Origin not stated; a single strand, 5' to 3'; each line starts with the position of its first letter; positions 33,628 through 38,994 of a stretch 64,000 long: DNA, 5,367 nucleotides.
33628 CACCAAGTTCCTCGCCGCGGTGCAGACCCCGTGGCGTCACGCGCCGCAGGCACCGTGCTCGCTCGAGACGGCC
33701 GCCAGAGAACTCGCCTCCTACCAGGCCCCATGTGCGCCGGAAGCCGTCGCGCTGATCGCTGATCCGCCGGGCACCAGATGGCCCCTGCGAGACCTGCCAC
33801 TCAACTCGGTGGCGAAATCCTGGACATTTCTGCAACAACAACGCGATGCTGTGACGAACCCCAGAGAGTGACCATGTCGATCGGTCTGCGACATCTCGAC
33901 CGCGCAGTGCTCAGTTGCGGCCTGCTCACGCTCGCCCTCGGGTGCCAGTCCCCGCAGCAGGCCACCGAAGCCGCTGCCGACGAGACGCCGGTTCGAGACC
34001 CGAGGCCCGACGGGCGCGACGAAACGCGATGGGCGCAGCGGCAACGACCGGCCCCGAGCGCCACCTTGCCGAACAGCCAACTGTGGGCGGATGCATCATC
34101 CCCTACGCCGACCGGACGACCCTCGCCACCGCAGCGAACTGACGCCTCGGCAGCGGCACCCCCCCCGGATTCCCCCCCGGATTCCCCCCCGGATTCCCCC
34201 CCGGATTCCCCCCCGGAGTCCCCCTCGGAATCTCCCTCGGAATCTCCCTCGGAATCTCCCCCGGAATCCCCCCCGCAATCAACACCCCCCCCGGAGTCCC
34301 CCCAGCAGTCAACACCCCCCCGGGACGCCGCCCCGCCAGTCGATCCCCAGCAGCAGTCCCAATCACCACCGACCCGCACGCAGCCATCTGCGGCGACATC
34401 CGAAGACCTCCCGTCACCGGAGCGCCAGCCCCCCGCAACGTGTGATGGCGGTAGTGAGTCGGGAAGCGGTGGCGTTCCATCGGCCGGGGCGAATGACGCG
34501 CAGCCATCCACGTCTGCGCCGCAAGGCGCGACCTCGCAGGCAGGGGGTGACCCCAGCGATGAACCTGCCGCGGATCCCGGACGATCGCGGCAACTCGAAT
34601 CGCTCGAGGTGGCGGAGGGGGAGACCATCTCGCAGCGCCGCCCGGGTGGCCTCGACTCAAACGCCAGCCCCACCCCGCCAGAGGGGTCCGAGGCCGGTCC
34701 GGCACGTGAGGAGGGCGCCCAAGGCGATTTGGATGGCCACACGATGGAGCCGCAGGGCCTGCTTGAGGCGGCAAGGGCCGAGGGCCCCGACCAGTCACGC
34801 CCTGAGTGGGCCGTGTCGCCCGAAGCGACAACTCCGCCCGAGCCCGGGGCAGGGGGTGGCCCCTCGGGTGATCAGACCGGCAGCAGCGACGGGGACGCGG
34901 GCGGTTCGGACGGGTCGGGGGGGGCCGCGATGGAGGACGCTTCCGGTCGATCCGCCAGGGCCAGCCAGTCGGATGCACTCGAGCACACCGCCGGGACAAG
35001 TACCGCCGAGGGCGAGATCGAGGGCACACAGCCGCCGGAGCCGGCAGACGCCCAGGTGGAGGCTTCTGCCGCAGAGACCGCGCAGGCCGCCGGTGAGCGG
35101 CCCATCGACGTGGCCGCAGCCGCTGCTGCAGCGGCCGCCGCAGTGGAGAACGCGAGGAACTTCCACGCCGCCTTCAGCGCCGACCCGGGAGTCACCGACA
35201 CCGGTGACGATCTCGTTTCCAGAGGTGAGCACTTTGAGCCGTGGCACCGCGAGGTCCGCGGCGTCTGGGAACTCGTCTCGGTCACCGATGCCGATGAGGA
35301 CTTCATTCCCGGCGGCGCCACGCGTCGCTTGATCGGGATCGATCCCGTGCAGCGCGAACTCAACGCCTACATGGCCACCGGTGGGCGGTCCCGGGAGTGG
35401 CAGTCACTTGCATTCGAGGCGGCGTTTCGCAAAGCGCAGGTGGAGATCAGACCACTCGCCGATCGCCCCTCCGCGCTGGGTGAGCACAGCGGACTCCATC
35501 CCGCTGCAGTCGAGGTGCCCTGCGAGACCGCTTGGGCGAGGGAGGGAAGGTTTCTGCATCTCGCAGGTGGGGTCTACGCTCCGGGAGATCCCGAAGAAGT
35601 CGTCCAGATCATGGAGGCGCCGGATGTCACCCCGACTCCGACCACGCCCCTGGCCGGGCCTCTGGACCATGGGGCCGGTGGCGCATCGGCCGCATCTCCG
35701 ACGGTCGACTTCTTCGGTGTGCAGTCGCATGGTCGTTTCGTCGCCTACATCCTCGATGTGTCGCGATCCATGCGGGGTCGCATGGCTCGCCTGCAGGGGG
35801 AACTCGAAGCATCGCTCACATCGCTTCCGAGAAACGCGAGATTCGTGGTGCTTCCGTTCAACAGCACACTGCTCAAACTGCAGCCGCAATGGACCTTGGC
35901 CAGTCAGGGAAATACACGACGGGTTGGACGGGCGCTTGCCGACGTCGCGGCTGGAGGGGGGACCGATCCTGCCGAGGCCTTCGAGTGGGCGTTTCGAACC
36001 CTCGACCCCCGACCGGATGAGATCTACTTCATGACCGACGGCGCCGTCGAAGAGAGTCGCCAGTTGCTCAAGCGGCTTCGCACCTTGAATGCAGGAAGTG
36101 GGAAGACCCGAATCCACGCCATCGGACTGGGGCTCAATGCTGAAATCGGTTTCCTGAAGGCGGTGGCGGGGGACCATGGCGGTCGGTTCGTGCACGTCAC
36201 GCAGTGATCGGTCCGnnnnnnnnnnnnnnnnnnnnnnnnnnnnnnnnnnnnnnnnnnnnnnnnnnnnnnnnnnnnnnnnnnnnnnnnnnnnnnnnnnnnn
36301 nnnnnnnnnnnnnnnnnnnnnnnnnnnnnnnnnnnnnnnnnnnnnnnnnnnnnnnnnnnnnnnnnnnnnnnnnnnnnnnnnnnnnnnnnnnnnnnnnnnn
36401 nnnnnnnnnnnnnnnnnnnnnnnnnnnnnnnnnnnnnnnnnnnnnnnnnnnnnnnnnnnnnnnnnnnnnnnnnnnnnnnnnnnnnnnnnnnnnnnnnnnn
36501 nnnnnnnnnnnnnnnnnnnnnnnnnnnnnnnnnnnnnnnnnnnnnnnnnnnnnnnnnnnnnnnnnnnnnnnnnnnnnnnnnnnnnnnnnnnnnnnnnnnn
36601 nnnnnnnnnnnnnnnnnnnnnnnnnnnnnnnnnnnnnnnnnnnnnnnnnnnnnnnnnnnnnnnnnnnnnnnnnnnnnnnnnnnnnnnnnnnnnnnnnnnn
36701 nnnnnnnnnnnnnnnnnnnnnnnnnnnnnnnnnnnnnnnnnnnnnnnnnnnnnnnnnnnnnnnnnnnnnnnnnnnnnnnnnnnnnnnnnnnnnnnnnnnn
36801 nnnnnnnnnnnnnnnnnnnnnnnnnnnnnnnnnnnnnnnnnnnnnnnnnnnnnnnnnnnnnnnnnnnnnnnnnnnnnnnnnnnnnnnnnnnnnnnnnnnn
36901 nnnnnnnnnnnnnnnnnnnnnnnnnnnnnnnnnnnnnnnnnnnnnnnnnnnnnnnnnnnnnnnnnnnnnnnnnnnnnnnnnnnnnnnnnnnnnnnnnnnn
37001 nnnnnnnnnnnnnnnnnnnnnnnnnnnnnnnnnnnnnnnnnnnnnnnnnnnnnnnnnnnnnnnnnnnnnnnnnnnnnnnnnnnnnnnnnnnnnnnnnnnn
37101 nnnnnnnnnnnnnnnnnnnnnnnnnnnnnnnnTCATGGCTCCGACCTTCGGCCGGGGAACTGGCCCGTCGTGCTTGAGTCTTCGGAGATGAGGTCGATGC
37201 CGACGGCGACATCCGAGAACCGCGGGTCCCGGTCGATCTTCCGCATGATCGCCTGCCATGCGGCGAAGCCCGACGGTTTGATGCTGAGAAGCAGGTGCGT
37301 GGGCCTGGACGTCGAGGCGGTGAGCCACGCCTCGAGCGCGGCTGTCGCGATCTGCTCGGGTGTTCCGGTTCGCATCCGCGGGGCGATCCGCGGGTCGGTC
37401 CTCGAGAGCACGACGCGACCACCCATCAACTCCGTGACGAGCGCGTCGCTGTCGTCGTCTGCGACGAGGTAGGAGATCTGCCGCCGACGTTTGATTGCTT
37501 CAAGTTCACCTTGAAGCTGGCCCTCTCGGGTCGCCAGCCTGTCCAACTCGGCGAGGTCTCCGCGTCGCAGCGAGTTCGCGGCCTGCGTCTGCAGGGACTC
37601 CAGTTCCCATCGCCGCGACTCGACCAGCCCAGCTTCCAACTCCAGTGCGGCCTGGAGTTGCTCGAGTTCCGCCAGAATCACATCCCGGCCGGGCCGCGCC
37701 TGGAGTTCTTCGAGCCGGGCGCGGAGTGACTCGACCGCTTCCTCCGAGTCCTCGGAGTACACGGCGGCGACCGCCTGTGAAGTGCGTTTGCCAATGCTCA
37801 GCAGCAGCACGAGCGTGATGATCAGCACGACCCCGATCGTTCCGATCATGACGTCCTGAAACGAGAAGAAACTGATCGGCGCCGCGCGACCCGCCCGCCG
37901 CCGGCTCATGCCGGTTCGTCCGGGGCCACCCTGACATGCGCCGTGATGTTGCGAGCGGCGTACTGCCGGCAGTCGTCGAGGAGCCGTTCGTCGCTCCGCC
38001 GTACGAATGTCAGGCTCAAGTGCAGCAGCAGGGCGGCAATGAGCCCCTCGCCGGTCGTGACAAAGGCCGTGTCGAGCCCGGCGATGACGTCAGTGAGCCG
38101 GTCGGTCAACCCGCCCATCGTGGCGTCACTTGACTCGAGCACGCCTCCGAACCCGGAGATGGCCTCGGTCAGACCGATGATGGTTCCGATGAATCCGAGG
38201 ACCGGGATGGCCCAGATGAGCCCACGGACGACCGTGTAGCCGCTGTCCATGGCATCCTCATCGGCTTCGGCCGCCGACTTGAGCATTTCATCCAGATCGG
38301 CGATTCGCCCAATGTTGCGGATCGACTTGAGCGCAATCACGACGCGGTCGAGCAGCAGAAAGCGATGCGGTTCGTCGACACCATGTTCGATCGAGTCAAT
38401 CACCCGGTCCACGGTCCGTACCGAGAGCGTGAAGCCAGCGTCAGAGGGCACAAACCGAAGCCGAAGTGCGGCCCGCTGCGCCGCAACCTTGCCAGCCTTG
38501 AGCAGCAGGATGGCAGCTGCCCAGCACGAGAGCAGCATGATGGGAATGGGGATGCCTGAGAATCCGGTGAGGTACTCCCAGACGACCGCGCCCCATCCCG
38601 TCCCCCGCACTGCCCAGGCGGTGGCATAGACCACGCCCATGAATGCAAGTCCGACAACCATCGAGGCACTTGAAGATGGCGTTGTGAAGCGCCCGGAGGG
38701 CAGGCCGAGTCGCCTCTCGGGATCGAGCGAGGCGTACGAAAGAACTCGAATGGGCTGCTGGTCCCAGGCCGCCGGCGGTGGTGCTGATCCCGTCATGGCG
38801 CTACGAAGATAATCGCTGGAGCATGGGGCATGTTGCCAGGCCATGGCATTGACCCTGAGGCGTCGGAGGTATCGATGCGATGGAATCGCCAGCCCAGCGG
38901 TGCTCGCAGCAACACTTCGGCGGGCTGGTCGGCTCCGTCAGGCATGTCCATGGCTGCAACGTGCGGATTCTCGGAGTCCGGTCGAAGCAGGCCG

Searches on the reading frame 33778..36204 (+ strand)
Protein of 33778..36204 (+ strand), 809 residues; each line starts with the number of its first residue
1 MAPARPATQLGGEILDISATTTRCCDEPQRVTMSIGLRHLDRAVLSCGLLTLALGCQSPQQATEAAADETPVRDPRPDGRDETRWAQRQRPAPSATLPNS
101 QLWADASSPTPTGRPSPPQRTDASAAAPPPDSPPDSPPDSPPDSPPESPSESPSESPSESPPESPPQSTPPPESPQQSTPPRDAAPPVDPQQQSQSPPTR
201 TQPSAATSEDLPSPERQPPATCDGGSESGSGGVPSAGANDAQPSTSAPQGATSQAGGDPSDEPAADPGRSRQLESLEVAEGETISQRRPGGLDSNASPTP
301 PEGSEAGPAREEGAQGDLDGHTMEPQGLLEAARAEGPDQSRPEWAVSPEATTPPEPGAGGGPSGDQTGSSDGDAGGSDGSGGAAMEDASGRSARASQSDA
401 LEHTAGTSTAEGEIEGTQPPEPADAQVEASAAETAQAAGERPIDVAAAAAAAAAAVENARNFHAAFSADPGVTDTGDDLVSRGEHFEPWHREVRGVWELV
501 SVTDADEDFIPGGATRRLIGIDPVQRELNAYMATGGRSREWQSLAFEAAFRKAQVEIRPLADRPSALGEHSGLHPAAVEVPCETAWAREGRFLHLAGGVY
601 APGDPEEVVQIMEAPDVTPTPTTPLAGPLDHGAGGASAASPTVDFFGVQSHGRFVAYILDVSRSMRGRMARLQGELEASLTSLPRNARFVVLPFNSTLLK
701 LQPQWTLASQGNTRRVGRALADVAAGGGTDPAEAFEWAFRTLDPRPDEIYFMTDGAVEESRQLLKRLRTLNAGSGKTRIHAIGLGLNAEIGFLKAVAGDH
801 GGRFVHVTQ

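Call 3: search_protein_families(library=pfam, proteins=[window:33778-36204:+], max_evalue=0.1)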
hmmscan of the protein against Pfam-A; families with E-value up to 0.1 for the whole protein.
window:33778-36204:+ (809 aa): 3 families
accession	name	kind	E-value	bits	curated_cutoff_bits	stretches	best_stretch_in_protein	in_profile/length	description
PF13768.12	VWA_3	-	9.3e-12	45.7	27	1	656-802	4-151/155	von Willebrand factor type A domain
PF13519.12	VWA_2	-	8.8e-07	30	27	1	656-755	2-106/107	von Willebrand factor type A domain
PF09967.15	DUF2201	-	0.017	15.7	26.4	1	655-755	1-89/123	VWA-like domain (DUF2201)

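Call 4: search_protein_families(library=ncbifam, proteins=[window:33778-36204:+], max_evalue=0.1)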
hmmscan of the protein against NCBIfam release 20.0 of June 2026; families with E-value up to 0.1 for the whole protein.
window:33778-36204:+ (809 aa): 1 family
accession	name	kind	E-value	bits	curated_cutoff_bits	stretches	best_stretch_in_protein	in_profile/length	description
TIGR03788.1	marine_srt_targ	equivalog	1.9e-15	56.4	551.65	1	648-807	267-428/629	marine proteobacterial sortase target protein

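Call 42: search_protein_families(library=padloc, proteins=[window:33874-36204:+], max_evalue=0.01)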
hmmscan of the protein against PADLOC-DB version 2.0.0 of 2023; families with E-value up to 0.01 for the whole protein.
window:33874-36204:+ (777 aa): 0 families

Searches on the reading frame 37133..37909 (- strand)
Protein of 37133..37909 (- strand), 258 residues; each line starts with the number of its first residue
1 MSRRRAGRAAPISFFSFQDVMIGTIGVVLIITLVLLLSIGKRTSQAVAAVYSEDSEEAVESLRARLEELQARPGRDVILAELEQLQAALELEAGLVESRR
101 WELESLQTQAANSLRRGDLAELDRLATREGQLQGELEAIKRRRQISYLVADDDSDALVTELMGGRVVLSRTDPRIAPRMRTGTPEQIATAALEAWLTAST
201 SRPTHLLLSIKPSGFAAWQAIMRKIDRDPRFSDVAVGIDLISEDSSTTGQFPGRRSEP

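Call 3: search_protein_families(library=pfam, proteins=[window:37133-37909:-], max_evalue=0.1)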
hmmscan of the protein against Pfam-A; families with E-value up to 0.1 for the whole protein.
window:37133-37909:- (258 aa): 0 families

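Call 4: search_protein_families(library=ncbifam, proteins=[window:37133-37909:-], max_evalue=0.1)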
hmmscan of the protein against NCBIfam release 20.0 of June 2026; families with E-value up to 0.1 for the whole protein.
window:37133-37909:- (258 aa): 0 families

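Call 42: search_protein_families(library=padloc, proteins=[window:37133-37909:-], max_evalue=0.01)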
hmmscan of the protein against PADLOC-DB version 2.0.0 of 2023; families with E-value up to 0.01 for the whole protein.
window:37133-37909:- (258 aa): 0 families

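Call 81: search_solved_structures(query=A6, max_evalue=10, show_alignments=3)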
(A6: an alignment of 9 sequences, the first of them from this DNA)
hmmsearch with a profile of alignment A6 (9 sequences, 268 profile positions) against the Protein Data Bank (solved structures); distinct sequences matched with E-value up to 10: 62 (the best 60 are shown).
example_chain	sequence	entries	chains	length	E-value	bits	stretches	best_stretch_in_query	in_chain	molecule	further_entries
4xa6_A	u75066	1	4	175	0.04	16.9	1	55-142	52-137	Gp7-MYH7(1777-1855)-EB1 chimera protein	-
6n9h_A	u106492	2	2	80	0.049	16.6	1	41-112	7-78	amantadine-binding protein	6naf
7uhb_K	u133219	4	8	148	0.051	16.5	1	50-114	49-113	Multivalent miniprotein inhibitor AHB2-2GS-SB175 | Pan-variant miniprotein TRI2-2 | TRI2-2 minibinder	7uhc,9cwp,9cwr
6nuk_A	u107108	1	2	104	0.072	16.1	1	55-116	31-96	Ferredog-Diesel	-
2pms_C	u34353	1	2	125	0.14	15.1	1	47-133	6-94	PNEUMOCOCCAL SURFACE PROTEIN A (PSPA)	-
5j0h_A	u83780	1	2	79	0.16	14.9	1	47-108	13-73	Design construct 2L6HC3_13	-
2lem_A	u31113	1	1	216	0.21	14.5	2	57-143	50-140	Apolipoprotein A-I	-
7uvj_A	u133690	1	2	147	0.34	13.8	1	52-145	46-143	Apolipoprotein E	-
1or2_A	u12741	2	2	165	0.45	13.4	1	52-145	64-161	APOLIPOPROTEIN E | PROTEIN (APOLIPOPROTEIN E)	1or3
4tko_B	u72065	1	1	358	0.54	13.2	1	55-118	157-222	EmrA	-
6ncn_A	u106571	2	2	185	0.65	12.9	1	52-145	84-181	Apolipoprotein E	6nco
1gs9_A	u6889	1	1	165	0.66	12.9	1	52-145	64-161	APOLIPOPROTEIN E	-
5djn_A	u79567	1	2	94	0.66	12.9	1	49-116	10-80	Kinesin-like protein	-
9dkk_D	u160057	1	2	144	0.77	12.7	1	51-114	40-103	Miniprotein cb3_GGGSGGGS_SB175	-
6zff_A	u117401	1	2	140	0.8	12.6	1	52-160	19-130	DNA double-strand break repair Rad50 ATPase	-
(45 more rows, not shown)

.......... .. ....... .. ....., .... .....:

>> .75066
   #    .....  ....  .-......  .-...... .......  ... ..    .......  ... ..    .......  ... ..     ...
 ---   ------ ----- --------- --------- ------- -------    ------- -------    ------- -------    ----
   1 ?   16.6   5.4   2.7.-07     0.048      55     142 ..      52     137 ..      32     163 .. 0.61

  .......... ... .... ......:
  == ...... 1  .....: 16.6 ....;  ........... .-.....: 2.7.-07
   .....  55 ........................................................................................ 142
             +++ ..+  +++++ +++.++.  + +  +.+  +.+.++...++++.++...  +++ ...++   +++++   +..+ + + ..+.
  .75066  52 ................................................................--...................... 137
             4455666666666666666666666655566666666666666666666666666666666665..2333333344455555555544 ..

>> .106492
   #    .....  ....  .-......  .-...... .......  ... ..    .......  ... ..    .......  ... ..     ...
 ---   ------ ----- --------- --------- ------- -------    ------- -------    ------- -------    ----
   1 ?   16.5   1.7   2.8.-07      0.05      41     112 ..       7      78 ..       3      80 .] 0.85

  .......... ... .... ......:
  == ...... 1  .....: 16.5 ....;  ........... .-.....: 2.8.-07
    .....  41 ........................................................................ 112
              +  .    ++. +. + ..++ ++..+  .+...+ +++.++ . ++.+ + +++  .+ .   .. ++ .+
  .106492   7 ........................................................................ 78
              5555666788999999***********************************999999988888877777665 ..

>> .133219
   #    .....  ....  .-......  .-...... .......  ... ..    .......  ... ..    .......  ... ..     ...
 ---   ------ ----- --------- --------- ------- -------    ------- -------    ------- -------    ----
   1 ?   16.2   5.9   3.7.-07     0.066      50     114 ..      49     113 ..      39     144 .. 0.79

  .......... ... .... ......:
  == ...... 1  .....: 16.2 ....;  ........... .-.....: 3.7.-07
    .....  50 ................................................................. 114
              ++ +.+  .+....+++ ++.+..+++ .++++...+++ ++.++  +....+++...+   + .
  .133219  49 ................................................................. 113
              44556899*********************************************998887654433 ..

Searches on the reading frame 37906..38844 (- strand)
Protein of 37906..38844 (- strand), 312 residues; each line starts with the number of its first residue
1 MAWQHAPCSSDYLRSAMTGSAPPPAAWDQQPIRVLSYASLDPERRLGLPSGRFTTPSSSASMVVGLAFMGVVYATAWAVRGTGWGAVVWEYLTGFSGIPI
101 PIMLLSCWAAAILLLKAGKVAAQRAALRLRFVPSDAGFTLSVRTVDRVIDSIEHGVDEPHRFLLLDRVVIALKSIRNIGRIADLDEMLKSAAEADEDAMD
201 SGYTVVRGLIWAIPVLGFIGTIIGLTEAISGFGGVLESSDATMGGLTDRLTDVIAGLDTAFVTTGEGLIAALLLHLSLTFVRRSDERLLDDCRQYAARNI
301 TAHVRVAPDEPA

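Call 3: search_protein_families(library=pfam, proteins=[window:37906-38844:-], max_evalue=0.1)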
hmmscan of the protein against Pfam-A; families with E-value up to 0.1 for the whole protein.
window:37906-38844:- (312 aa): 1 family
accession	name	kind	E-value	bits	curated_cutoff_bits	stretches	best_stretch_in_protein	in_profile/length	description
PF01618.21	MotA_ExbB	-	1.3e-10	41.6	22.9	1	181-290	24-123/127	MotA/TolQ/ExbB proton channel family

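Call 4: search_protein_families(library=ncbifam, proteins=[window:37906-38844:-], max_evalue=0.1)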
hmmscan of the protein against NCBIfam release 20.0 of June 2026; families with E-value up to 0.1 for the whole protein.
window:37906-38844:- (312 aa): 1 family
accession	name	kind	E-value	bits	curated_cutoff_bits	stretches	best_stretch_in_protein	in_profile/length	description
NF000064.3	ANT_2pp_Ia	exception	0.086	12.9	350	0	76-131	117-175/177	aminoglycoside nucleotidyltransferase ANT(2'')-Ia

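Call 42: search_protein_families(library=padloc, proteins=[window:37906-38844:-], max_evalue=0.01)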
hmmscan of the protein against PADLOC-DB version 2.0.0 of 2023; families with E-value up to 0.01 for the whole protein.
window:37906-38844:- (312 aa): 6 families
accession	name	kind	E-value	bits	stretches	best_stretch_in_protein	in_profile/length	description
PDLC00597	ZorA1|ZorA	-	3.9e-05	20.6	1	201-295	106-194/683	MotA/ExbB/TolQ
PDLC00636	ZorA2|ZorA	-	0.00019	18.4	1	220-300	49-125/461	MotA/ExbB/TolQ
PDLC00647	ZorA3|ZorA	-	0.00055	16.5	1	215-284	120-188/780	MotA/ExbB/TolQ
PDLC00635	ZorA2|ZorA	-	0.0018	15.4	1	196-297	36-128/505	MotA/ExbB/TolQ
PDLC00649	ZorA3|ZorA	-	0.0058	13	1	215-284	115-183/698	MotA/ExbB/TolQ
PDLC00648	ZorA3|ZorA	-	0.0091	12.7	0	215-284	114-182/692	MotA/ExbB/TolQ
